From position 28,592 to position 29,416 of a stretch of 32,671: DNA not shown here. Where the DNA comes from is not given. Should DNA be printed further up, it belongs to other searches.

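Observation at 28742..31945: Compact AT-rich operon: atypical GNAT-like protein + SucD-like acylating aldehyde dehydrogenase + omega-aminotransferase, not matching a canonical pathway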

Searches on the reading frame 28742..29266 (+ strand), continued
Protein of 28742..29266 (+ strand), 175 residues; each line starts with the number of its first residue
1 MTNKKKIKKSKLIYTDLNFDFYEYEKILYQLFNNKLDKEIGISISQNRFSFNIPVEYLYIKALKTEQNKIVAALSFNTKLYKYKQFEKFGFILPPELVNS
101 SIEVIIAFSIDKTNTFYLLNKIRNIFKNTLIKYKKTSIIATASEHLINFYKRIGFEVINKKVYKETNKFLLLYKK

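Call 64: search_protein_families(library=pfam, proteins=[L096:627-1613:-, L096:1603-2847:-, L096:3048-5378:-, L096:5381-6193:-, L096:6754-7119:+, L096:7146-7421:+, L096:7911-8504:+, L096:8542-10725:+, L096:11268-12113:-, L096:12143-13051:-], max_evalue=0.001)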
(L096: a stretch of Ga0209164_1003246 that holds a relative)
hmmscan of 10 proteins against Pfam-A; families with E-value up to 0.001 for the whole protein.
L096:627-1613:- (328 aa): 3 families
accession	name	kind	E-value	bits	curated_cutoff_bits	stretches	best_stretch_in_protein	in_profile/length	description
PF00589.27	Phage_integrase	-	6.3e-39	133.9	27.1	1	135-295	17-169/172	Phage integrase family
PF02899.23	Phage_int_SAM_1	-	2.3e-12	47.5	22.3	1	11-96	4-82/83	Phage integrase, N-terminal SAM-like domain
PF13495.12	Phage_int_SAM_4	-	8.4e-07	29.8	27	1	11-98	5-83/85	Phage integrase, N-terminal SAM-like domain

L096:1603-2847:- (414 aa): 4 families
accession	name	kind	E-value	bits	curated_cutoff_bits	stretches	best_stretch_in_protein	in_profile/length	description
PF00589.27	Phage_integrase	-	1.1e-30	107.1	27.1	1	229-393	3-169/172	Phage integrase family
PF13102.12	Phage_int_SAM_5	-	1.9e-09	38.2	22.3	1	7-98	5-94/98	Phage integrase SAM-like domain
PF02899.23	Phage_int_SAM_1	-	1.8e-08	35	22.3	1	9-83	2-77/83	Phage integrase, N-terminal SAM-like domain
PF13495.12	Phage_int_SAM_4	-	2.3e-07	31.5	27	1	13-85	7-78/85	Phage integrase, N-terminal SAM-like domain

L096:3048-5378:- (776 aa): 4 families
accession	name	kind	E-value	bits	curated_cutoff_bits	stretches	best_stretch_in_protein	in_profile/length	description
PF13155.12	Toprim_2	-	2.2e-09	38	22.1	1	152-239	1-88/88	Toprim-like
PF13662.12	Toprim_4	-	9.1e-07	29.5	25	1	150-225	2-82/85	Toprim domain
PF13362.12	Toprim_3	-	2.4e-05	25.1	27.2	1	151-243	2-93/95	Toprim domain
PF08275.17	DNAG_N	-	0.00022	21.7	26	0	39-131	1-106/128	DNA primase catalytic core, N-terminal domain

L096:5381-6193:- (270 aa): 6 families
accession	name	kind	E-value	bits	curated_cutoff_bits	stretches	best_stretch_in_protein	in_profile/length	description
PF13614.12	AAA_31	-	1.3e-40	139.7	27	1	17-188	1-177/177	AAA domain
PF01656.29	CbiA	-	2.1e-22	79.9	25.4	1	20-237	1-123/125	CobQ/CobB/MinD/ParA nucleotide binding domain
PF02374.21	ArsA_ATPase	-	8.5e-10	38.8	24.3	1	20-66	3-49/305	Anion-transporting ATPase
PF10609.15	ParA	-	1.2e-08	35.1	27.1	1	16-194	2-173/246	NUBPL iron-transfer P-loop NTPase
PF00142.24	Fer4_NifH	-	2.3e-06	27.8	25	1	25-79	7-61/271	4Fe-4S iron sulfur cluster binding proteins, NifH/frxC family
PF09140.17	MipZ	-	2.3e-06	27.6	20.7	1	19-160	2-131/262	ATPase MipZ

L096:6754-7119:+ (122 aa): 7 families
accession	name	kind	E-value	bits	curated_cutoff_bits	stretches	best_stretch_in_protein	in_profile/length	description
PF01381.28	HTH_3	-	1.1e-15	57.9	23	1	15-65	4-54/55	Helix-turn-helix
PF13443.12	HTH_26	-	9.9e-08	32.6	22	1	12-70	2-61/63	Cro/C1-type HTH DNA-binding domain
PF12844.13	HTH_19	-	3.2e-07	30.6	30.2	1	15-70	7-62/64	Helix-turn-helix domain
PF00376.29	MerR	-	6.4e-06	26.3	28.2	1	24-42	3-21/38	MerR family regulatory protein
PF13560.12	HTH_31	-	8e-06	26.5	27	1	14-62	8-57/64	Helix-turn-helix domain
PF04182.18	B-block_TFIIIC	-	0.00054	20.4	22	0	19-58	17-59/73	B-block binding subunit of TFIIIC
PF08281.18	Sigma70_r4_2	-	0.00079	19.5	25.7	0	15-37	21-43/54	Sigma-70, region 4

L096:7146-7421:+ (92 aa): 0 families

L096:7911-8504:+ (198 aa): 0 families

L096:8542-10725:+ (728 aa): 6 families
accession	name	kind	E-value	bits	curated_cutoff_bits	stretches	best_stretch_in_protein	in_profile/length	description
PF02518.31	HATPase_c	-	1.3e-25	90.4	26.4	1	371-479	2-109/111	Histidine kinase-, DNA gyrase B-, and HSP90-like ATPase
PF00072.30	Response_reg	-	4.4e-23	82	30.2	1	521-635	1-111/111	Response regulator receiver domain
PF00196.25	GerE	-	1.1e-09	38.2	23.5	1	670-720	3-53/57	Bacterial regulatory proteins, luxR family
PF00512.31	HisKA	-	2.2e-05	24.8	26.9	1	263-322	2-64/66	His Kinase A (phospho-acceptor) domain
PF13589.12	HATPase_c_3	-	6.5e-05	23.4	25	1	376-448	4-78/137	Histidine kinase-, DNA gyrase B-, and HSP90-like ATPase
PF07695.17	7TMR-DISM_7TM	-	0.00087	19.7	29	0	7-215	6-204/205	7TM diverse intracellular signalling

L096:11268-12113:- (281 aa): 1 family
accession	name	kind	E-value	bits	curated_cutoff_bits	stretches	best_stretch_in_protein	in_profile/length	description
PF08239.17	SH3_3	-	2.4e-10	40.8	27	1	211-271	2-54/54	Bacterial SH3 domain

L096:12143-13051:- (302 aa): 1 family
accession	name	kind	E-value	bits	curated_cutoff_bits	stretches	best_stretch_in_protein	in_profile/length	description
PF01551.29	Peptidase_M23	-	3.2e-25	88.6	28.7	1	183-278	2-93/96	Peptidase family M23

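Call 75: search_dna_similar(query=window:28742-29266:+, collection=plasmids, mode=protein, max_evalue=0.01)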
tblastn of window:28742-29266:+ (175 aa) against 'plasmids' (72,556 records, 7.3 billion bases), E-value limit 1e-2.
No match.

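Call 76: search_dna_similar(query=L096:7974-8504:+, collection=plasmids, mode=protein, max_evalue=0.01)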
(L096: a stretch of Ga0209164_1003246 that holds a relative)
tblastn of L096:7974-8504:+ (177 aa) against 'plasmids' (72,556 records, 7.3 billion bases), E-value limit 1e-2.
No match.

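Call 77: search_protein_families(library=pfam, proteins=[L001:19717-20526:+, L001:16602-17258:+, L096:7146-7421:+, L096:7421-7690:+, L096:311-619:+], max_evalue=0.05)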
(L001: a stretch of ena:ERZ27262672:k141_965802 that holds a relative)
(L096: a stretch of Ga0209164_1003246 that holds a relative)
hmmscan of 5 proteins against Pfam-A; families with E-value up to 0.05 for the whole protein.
L001:19717-20526:+ (270 aa): 0 families

L001:16602-17258:+ (219 aa): 2 families
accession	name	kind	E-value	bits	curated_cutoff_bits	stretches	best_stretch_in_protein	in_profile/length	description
PF01925.25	TauE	-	0.0033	17.6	32.6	1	97-214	47-144/237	Sulfite exporter TauE/SafE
PF09605.15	Trep_Strep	-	0.049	14.1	28.7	0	86-133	126-174/185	Hypothetical bacterial integral membrane protein (Trep_Strep)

L096:7146-7421:+ (92 aa): 0 families

L096:7421-7690:+ (90 aa): 5 families
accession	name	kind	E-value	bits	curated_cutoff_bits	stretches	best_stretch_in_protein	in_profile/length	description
PF15738.11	YafQ_toxin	-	7.4e-10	39.4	30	1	3-89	2-86/88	Bacterial toxin of type II toxin-antitoxin system, YafQ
PF05015.19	HigB-like_toxin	-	8.2e-05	23.4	27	1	45-81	52-88/91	RelE-like toxin of type II toxin-antitoxin system HigB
PF06769.20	YoeB_toxin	-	0.0012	19.2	27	1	18-79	17-74/80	YoeB-like toxin of bacterial type II toxin-antitoxin system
PF15781.12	ParE-like_toxin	-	0.0025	18.2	28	1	7-90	4-83/87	ParE-like toxin of type II bacterial toxin-antitoxin system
PF05016.21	ParE_toxin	-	0.039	15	23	1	42-90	37-89/89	ParE toxin of type II toxin-antitoxin system, parDE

L096:311-619:+ (103 aa): 0 families

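Call 79: search_protein_families(library=ncbifam, proteins=[L001:16602-17258:+, L096:7974-8504:+], max_evalue=0.1)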
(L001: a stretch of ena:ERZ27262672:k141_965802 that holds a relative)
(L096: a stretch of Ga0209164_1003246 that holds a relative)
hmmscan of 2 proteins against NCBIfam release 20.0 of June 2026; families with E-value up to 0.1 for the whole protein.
L001:16602-17258:+ (219 aa): 0 families

L096:7974-8504:+ (177 aa): 0 families

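Call 94: find_related_loci(query=A3, collection=viral_contigs, flank=8000)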
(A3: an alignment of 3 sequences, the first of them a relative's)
Query A3 (175 aa) in viral_contigs; peptide patterns used: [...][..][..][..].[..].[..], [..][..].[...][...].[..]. (x = any residue, [..] = any of these).
345 stretches matched a pattern, but none encodes a relative of the query by tblastn (E <= 1e-3).

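Call 95: find_related_loci(query=A2, collection=viral_contigs, flank=8000)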
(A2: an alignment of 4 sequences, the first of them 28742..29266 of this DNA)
Query A2 (175 aa) in viral_contigs; peptide patterns used: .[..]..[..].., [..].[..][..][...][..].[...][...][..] (x = any residue, [..] = any of these).
203 stretches matched a pattern, but none encodes a relative of the query by tblastn (E <= 1e-3).

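Call 96: find_encoding_contigs(protein=P0244, flank=8000, max_places=3)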
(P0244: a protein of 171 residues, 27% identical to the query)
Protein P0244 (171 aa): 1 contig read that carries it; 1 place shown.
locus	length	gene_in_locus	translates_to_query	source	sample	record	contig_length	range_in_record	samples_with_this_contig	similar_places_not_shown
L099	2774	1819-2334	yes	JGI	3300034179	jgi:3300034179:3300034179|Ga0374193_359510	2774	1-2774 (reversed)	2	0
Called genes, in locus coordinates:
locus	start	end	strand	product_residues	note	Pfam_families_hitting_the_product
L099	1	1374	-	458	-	?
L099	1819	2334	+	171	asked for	-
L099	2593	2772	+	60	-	?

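Call 97: search_protein_families(library=pfam, proteins=[L099:1-1374:-, L099:2593-2772:+], max_evalue=0.01)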
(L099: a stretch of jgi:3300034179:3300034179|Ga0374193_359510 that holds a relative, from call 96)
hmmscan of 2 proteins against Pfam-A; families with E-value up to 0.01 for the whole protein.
L099:1-1374:- (458 aa): 0 families

L099:2593-2772:+ (60 aa): 0 families
